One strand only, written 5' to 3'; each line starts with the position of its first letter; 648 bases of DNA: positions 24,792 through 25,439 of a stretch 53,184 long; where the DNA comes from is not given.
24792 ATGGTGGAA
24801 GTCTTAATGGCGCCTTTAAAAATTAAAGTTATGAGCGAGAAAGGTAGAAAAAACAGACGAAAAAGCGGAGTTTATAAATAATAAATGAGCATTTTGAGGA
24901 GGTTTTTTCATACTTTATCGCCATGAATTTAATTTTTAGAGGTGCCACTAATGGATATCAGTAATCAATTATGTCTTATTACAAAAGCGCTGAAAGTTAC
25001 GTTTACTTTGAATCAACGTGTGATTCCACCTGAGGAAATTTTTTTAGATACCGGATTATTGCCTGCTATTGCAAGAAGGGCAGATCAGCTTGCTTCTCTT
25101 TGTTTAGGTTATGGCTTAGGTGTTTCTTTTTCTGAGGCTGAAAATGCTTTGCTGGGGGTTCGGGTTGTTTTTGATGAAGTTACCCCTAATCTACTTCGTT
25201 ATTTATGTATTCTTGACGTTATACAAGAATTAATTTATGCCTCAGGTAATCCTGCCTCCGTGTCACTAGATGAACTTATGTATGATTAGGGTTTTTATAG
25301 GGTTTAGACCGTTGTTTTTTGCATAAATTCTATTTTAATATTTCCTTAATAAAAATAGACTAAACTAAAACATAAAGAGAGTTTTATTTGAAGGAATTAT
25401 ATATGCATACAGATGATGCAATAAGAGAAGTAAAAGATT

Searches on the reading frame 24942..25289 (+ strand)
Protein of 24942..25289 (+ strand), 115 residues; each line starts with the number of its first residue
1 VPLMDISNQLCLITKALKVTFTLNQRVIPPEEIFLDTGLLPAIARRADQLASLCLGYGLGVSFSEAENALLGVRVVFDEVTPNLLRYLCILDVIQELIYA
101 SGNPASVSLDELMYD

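Call 27: search_protein_families(library=pfam, proteins=[window:24942-25289:+], max_evalue=0.0001)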
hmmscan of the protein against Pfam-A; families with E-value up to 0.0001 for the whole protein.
window:24942-25289:+ (115 aa): 1 family
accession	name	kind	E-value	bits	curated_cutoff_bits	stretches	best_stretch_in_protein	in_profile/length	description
PF12608.13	T4bSS_IcmS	-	5e-23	81.8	27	1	4-94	1-91/93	Type IVb secretion, IcmS, effector-recruitment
